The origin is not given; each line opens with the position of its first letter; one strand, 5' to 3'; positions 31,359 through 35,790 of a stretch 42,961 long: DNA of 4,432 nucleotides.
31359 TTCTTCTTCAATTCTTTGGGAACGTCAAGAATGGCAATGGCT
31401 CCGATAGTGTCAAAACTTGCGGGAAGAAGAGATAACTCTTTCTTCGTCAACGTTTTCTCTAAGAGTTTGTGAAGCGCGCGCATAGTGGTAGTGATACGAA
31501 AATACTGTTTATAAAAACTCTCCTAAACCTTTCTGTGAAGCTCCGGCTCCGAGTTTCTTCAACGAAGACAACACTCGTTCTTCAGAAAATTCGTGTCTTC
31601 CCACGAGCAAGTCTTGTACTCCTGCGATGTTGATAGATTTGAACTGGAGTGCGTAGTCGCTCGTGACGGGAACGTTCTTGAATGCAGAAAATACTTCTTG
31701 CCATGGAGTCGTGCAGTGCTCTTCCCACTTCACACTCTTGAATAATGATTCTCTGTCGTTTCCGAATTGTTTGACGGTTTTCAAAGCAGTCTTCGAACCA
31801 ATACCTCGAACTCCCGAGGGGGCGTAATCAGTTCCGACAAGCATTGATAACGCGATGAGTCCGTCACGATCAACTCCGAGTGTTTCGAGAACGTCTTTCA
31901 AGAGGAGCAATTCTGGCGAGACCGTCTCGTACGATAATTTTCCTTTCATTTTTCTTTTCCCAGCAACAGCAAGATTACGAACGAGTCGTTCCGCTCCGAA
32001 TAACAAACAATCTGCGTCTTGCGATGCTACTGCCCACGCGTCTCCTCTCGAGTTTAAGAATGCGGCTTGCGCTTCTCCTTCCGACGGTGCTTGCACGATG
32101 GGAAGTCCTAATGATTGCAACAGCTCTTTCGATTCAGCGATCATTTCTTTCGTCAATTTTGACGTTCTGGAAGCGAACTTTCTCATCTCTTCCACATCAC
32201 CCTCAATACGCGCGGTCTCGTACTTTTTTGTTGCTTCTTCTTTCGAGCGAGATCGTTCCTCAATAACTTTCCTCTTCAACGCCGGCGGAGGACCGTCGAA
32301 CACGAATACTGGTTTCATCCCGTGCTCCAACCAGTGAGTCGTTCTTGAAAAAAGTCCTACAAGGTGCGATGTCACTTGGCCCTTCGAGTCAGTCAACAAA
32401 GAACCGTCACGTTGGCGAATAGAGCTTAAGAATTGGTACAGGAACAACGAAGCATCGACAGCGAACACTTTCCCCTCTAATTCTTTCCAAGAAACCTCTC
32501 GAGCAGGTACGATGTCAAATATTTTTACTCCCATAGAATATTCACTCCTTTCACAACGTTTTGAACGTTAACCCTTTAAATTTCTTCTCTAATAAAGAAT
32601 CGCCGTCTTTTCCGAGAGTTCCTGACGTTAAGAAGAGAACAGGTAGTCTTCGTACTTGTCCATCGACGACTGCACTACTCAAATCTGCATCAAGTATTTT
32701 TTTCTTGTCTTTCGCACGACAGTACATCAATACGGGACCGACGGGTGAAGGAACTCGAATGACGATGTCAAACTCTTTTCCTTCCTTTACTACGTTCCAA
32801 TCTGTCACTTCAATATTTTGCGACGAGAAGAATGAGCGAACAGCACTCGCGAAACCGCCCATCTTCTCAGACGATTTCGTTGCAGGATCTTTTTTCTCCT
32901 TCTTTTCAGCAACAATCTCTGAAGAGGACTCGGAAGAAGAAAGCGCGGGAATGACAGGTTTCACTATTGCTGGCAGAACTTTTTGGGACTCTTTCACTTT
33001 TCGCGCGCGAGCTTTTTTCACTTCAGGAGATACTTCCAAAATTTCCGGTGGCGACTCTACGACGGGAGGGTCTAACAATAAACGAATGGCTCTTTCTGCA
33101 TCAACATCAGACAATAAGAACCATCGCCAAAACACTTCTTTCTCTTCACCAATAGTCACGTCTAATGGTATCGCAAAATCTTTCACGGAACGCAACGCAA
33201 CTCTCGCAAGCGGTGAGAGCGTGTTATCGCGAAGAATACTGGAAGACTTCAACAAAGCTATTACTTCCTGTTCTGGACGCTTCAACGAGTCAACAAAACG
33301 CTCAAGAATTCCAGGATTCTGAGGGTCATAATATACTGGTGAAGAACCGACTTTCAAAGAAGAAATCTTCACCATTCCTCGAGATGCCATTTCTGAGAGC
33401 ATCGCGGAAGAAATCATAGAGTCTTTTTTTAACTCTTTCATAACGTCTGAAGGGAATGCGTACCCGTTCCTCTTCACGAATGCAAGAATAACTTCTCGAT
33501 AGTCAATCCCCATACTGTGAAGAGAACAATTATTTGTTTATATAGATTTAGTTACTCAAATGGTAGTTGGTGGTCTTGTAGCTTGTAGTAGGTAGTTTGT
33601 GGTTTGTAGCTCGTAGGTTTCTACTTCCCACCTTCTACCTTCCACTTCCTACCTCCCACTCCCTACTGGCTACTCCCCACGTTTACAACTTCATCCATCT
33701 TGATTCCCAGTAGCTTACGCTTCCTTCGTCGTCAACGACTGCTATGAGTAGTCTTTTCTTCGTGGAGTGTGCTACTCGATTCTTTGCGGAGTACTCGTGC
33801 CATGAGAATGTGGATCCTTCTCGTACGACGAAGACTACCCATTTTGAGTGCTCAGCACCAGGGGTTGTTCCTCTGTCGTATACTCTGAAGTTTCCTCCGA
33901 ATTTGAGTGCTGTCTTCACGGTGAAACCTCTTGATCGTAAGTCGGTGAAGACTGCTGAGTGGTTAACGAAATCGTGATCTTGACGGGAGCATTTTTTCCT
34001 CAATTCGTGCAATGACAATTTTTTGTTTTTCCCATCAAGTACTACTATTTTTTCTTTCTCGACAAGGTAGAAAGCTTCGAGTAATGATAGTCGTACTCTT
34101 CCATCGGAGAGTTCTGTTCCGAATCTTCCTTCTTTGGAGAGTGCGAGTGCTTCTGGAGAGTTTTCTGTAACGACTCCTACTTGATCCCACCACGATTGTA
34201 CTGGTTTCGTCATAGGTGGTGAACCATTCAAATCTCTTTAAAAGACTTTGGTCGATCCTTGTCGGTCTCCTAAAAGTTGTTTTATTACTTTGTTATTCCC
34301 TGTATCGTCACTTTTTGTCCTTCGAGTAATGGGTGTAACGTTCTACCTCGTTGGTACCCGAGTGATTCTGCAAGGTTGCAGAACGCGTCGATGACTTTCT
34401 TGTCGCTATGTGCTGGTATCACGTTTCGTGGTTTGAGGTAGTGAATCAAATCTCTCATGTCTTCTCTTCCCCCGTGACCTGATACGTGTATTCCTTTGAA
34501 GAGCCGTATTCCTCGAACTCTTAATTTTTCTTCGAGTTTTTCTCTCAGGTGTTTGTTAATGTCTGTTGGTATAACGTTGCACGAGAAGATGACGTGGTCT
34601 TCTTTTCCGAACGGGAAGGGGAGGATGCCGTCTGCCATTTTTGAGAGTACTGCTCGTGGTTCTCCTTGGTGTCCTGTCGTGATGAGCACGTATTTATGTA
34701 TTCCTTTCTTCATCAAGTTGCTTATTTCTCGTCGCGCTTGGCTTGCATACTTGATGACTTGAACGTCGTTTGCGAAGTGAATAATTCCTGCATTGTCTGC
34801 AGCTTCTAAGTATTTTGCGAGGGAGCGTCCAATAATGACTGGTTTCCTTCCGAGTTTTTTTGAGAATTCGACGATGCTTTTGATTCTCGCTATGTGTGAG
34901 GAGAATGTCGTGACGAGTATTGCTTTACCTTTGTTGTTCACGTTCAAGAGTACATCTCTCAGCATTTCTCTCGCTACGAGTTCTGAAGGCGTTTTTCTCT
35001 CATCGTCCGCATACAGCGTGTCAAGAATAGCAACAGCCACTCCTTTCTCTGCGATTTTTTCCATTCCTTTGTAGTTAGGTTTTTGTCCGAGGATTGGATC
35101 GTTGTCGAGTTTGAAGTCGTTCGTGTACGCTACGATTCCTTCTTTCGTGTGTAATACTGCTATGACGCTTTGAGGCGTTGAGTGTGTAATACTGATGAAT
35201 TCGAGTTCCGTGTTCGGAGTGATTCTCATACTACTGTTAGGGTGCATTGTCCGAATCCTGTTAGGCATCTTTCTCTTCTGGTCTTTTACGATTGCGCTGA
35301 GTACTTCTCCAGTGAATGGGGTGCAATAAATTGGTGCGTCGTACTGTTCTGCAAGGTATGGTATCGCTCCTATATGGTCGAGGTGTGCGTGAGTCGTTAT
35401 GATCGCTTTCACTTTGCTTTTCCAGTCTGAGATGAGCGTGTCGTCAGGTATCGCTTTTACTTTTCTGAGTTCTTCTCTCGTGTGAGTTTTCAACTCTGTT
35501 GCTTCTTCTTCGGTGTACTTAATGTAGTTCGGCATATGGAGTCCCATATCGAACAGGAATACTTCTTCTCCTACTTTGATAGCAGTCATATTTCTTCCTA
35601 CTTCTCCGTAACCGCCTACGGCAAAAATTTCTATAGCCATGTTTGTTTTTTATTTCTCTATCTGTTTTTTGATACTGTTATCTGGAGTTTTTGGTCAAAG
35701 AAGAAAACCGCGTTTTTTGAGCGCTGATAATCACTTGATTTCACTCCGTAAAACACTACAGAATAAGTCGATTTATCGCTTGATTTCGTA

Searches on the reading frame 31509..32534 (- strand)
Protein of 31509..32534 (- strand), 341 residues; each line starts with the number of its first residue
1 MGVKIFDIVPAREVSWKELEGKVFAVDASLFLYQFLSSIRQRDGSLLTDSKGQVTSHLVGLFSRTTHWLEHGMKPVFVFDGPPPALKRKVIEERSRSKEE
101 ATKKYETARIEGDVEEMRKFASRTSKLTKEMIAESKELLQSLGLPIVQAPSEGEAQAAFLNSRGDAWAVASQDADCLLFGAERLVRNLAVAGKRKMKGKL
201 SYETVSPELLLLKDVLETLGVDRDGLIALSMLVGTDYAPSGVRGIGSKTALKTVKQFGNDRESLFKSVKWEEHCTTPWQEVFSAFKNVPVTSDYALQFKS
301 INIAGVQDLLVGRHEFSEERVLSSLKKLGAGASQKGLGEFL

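Call 31: find_related_loci(query=window:31509-32534:-, collection=metagenome_contigs, flank=10000)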
Query window:31509-32534:- (341 aa) in metagenome_contigs; peptide patterns used: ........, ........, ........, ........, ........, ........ (x = any residue, [..] = any of these).
204 stretches matched a pattern; 5 encode a relative of the query (tblastn E <= 1e-3); 5 distinct loci.
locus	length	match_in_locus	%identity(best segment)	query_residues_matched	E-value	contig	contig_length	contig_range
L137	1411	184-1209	63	1-341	1e-169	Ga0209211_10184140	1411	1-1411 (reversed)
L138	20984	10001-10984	54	1-328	2e-118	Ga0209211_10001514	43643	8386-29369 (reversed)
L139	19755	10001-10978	52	1-328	2e-113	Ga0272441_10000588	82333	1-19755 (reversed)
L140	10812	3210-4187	49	1-328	2e-108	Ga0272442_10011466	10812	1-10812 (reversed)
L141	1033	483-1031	74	1-183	1e-98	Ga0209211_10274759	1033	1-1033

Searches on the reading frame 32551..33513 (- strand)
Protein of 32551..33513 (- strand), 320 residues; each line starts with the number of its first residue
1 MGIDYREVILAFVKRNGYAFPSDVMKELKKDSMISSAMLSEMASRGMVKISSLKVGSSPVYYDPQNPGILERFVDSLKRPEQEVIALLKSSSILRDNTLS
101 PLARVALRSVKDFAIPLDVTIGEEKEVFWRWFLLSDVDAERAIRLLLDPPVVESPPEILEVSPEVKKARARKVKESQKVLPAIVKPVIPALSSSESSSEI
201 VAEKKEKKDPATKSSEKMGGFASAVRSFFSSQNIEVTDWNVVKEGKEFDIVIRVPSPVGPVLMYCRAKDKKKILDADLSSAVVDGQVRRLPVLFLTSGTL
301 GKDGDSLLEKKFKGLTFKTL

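Call 6: search_protein_families(library=pfam, proteins=[window:32551-33513:-])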
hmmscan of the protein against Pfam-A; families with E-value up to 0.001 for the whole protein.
window:32551-33513:- (320 aa): 0 families

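Call 55: find_encoding_contigs(protein=window:32551-33513:-, flank=1200, max_places=10)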
Protein window:32551-33513:- (320 aa): 1 contig read that carries it; 1 place shown.
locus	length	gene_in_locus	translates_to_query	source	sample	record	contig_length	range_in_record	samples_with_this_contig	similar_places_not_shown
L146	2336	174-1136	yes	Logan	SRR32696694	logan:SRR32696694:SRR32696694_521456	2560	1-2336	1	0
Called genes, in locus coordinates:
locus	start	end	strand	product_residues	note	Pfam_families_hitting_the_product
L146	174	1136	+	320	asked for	-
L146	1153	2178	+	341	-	PF00752:XPG_N, PF00867:XPG_I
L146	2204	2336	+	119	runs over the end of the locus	?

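Call 59: search_protein_families(library=ncbifam, max_evalue=0.01, proteins=[window:32551-33513:-])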
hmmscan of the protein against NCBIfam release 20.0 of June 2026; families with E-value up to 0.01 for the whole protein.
window:32551-33513:- (320 aa): 0 families

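Call 60: search_solved_structures(query=window:32551-33513:-, max_evalue=1)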
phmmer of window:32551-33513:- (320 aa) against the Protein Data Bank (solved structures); distinct sequences matched with E-value up to 1: 1.
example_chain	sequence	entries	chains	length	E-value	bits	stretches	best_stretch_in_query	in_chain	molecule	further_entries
3mx9_A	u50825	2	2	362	0.3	13.8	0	142-216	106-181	Protein scV3V2(G19S) | scV3V2(G19S)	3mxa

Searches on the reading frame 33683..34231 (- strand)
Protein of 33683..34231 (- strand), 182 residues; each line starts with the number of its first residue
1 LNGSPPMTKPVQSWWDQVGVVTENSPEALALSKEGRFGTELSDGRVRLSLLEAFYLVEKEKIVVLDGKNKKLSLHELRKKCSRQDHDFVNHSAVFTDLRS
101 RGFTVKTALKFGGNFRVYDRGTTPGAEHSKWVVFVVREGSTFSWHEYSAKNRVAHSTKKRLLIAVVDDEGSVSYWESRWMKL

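Call 6: search_protein_families(library=pfam, proteins=[window:33683-34231:-])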
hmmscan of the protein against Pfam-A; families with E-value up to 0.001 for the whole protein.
window:33683-34231:- (182 aa): 2 families
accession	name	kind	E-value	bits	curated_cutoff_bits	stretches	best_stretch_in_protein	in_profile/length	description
PF01974.23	tRNA_int_endo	-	4.4e-27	94.4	27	1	91-174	4-85/85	tRNA intron endonuclease, catalytic C-terminal domain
PF02778.19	tRNA_int_endo_N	-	1.4e-08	34.6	21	1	20-77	10-66/67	tRNA intron endonuclease, N-terminal domain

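Call 7: find_homologous_proteins(query=window:33683-34231:-)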
Query window:33683-34231:- (182 aa): 4863 proteins with E <= 0.001 among 4975 candidates; the best 120 are listed.
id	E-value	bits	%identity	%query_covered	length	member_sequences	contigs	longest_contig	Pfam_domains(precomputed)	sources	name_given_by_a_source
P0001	2.3e-113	394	100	97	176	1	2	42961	PF01974.24,PF02778.20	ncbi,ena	-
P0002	2.5e-62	228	60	89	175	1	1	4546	PF01974.24,PF02778.20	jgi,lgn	jgi:tRNA-intron endonuclease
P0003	3.4e-62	227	62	89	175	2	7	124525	PF01974.24,PF02778.20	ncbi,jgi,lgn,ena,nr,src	ncbi:tRNA-intron lyase [Candidatus Woesearchaeota archaeon]|nr:tRNA-intron lyase [Candidatus Woesear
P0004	4.2e-62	227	59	90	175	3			PF01974.24,PF02778.20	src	-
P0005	1.1e-61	225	60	94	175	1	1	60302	PF01974.24,PF02778.20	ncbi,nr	ncbi:tRNA-intron lyase [Candidatus Woesearchaeota archaeon]|nr:tRNA-intron lyase [Candidatus Woesear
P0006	1.3e-61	225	60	89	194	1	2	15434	PF01974.24,PF02778.20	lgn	-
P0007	2.0e-61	225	61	89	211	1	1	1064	PF01974.24,PF02778.20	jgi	jgi:tRNA-intron endonuclease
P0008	3.0e-61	224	60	88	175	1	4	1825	PF01974.24,PF02778.20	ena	-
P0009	3.9e-61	224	59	90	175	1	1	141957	PF01974.24,PF02778.20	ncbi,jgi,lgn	-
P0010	5.0e-61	223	62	89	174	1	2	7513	PF01974.24,PF02778.20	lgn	-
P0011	7.4e-61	223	59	88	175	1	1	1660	PF01974.24,PF02778.20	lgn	-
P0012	1.3e-60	222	60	89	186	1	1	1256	PF01974.24,PF02778.20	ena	-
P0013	2.3e-60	221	56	98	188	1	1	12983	PF01974.24,PF02778.20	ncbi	-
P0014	2.7e-60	221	60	89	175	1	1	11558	PF01974.24,PF02778.20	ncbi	-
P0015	3.5e-60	221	56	90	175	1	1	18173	PF01974.24,PF02778.20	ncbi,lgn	ncbi:MAG: tRNA-intron lyase [Candidatus Woesearchaeota archaeon]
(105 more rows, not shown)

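Call 13: find_encoding_contigs(protein=P0003, flank=10000, max_places=3)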
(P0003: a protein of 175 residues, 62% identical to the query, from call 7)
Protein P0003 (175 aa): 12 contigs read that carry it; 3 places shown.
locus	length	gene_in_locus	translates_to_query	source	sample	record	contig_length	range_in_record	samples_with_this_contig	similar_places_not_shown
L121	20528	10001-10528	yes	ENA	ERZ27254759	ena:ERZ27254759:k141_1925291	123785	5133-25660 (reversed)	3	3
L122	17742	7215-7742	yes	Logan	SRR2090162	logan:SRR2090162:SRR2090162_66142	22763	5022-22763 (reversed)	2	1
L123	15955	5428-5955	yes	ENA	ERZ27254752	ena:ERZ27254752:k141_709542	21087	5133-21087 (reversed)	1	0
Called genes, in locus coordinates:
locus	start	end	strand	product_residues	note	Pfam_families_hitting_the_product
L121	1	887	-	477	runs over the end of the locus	PF01336:tRNA_anti-codon (weak), PF00149:Metallophos, PF04042:DNA_pol_E_B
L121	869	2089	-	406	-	PF00270:DEAD (faint), PF01637:ATPase_2, PF05621:TniB (weak), PF13191:AAA_16, PF00004:AAA, PF13401:AAA_22, PF22703:Cdc6_lid, PF09079:WHD_Cdc6, +1 more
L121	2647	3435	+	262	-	PF01978:TrmB, PF11495:TrmB_EBD_N (weak), PF13091:PLDc_2 (weak)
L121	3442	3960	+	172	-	-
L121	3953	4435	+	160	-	-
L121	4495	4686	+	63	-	-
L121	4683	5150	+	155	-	-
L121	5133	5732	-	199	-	PF02002:TFIIE_alpha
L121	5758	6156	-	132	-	PF24608:PDDEXK_15 (weak), PF01870:Hjc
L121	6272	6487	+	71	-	PF00125:Histone, PF15511:CENP-T_C (weak), PF02969:TAF (weak), PF00808:CBFD_NFYB_HMF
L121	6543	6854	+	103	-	-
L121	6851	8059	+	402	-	-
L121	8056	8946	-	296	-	PF13691:Lactamase_B_4 (faint), PF23023:Anti-Pycsar_Apyc1, PF00753:Lactamase_B, PF12706:Lactamase_B_2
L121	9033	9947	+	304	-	-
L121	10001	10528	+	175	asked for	PF02778:tRNA_int_endo_N, PF01974:tRNA_int_endo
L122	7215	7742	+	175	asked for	PF02778:tRNA_int_endo_N, PF01974:tRNA_int_endo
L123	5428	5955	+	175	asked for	PF02778:tRNA_int_endo_N, PF01974:tRNA_int_endo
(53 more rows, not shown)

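Call 14: find_encoding_contigs(protein=P0001, flank=10000, max_places=4)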
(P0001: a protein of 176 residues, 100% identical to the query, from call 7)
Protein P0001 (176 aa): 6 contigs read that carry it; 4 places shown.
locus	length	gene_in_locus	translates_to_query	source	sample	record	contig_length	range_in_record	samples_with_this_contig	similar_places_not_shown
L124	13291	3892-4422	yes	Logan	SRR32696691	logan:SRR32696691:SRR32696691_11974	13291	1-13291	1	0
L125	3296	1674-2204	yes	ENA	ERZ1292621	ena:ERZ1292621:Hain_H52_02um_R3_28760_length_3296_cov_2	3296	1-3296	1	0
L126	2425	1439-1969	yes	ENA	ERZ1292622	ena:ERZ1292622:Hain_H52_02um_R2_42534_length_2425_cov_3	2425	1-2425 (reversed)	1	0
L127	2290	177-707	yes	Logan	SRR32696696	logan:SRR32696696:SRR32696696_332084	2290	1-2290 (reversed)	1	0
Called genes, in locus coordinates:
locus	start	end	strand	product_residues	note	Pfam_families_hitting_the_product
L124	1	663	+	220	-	?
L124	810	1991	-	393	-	PF13384:HTH_23 (faint)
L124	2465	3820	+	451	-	PF00753:Lactamase_B, PF12706:Lactamase_B_2, PF22505:RNase_J_b_CASP, PF07521:RMMBL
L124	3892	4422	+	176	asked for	PF02778:tRNA_int_endo_N, PF01974:tRNA_int_endo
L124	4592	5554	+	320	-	-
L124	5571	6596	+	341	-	PF00752:XPG_N, PF00867:XPG_I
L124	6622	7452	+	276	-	PF25133:TYW2_N_2, PF02475:TRM5-TYW2_MTfase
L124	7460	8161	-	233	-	PF03853:YjeF_N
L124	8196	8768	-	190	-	PF04011:LemA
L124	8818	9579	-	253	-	PF12483:GIDE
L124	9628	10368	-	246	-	PF00705:PCNA_N, PF02144:Rad1 (faint), PF02747:PCNA_C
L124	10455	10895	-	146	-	-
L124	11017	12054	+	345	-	PF13691:Lactamase_B_4, PF23023:Anti-Pycsar_Apyc1, PF00753:Lactamase_B, PF12706:Lactamase_B_2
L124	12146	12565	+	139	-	PF01870:Hjc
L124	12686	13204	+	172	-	PF02002:TFIIE_alpha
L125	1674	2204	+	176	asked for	PF02778:tRNA_int_endo_N, PF01974:tRNA_int_endo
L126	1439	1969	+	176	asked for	PF02778:tRNA_int_endo_N, PF01974:tRNA_int_endo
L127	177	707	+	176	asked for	PF02778:tRNA_int_endo_N, PF01974:tRNA_int_endo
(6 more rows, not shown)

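Call 75: find_encoding_contigs(protein=P0005, flank=10000, max_places=1)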
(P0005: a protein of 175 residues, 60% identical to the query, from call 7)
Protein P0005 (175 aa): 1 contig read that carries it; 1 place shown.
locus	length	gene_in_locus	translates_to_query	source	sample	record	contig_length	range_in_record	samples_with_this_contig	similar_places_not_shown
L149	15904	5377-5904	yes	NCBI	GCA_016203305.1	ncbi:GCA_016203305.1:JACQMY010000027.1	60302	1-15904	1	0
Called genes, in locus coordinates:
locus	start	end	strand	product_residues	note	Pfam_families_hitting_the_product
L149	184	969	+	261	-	PF01978:TrmB, PF11495:TrmB_EBD_N (weak)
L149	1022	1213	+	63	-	-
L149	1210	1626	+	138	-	-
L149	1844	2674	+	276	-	-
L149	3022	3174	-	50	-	-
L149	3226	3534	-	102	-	PF02002:TFIIE_alpha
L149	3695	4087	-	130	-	PF24608:PDDEXK_15, PF01870:Hjc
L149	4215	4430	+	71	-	PF00125:Histone, PF15511:CENP-T_C, PF02291:TFIID-31kDa (weak), PF00808:CBFD_NFYB_HMF, PF15630:CENP-S (weak)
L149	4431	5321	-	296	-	PF13691:Lactamase_B_4 (weak), PF23023:Anti-Pycsar_Apyc1, PF00753:Lactamase_B, PF12706:Lactamase_B_2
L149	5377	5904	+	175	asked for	PF02778:tRNA_int_endo_N, PF01974:tRNA_int_endo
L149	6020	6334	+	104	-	PF01022:HTH_5, PF12840:HTH_20, PF13412:HTH_24 (weak), PF14947:HTH_45 (faint)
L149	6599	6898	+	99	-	PF09851:SHOCT (weak)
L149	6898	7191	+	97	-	PF09851:SHOCT (weak)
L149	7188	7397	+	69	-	PF11127:YgaP-like_TM (weak)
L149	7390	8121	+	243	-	PF08241:Methyltransf_11, PF13649:Methyltransf_25 (weak)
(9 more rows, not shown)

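Call 76: find_encoding_contigs(protein=P0010, flank=10000, max_places=2)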
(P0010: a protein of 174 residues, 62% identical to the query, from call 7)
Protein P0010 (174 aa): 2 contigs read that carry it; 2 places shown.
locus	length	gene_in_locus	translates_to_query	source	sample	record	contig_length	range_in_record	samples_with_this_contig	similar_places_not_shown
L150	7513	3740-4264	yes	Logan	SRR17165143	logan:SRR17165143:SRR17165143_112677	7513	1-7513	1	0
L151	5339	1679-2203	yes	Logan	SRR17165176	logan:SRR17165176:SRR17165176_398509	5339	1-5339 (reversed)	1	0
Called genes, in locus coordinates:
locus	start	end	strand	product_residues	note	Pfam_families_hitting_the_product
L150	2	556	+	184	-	?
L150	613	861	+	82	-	-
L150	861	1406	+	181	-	-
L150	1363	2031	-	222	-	PF02002:TFIIE_alpha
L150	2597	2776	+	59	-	PF00125:Histone, PF00808:CBFD_NFYB_HMF, PF02291:TFIID-31kDa, PF07524:Bromo_TP (weak), PF15511:CENP-T_C, PF15630:CENP-S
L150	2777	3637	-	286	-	PF00753:Lactamase_B, PF23023:Anti-Pycsar_Apyc1, PF12706:Lactamase_B_2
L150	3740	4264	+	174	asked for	PF02778:tRNA_int_endo_N, PF01974:tRNA_int_endo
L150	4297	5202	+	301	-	-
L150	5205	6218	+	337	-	PF00752:XPG_N, PF00867:XPG_I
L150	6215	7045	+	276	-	PF13847:Methyltransf_31 (faint), PF25133:TYW2_N_2, PF02475:TRM5-TYW2_MTfase, PF05175:MTS (weak)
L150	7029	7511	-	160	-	?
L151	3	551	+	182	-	?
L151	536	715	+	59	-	PF00125:Histone, PF00808:CBFD_NFYB_HMF, PF02291:TFIID-31kDa, PF07524:Bromo_TP (weak), PF15511:CENP-T_C, PF15630:CENP-S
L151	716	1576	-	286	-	PF00753:Lactamase_B, PF23023:Anti-Pycsar_Apyc1, PF12706:Lactamase_B_2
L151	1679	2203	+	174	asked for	PF02778:tRNA_int_endo_N, PF01974:tRNA_int_endo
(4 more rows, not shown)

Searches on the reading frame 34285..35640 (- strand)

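Call 6: search_protein_families(library=pfam, proteins=[window:34285-35640:-])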
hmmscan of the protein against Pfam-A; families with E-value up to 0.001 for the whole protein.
window:34285-35640:- (451 aa): 4 families
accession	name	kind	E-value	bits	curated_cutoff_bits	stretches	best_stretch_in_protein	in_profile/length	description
PF22505.1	RNase_J_b_CASP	-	8.9e-23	80.9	27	1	240-360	3-115/126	Ribonuclease J, beta-CASP domain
PF12706.13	Lactamase_B_2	-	2.5e-11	44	27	1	75-180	27-147/200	Beta-lactamase superfamily domain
PF00753.33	Lactamase_B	-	1.9e-10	41.5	22.7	1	75-187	42-161/196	Metallo-beta-lactamase superfamily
PF07521.17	RMMBL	-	6.1e-09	36.2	21.6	1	384-428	12-57/63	Zn-dependent metallo-hydrolase RNA specificity domain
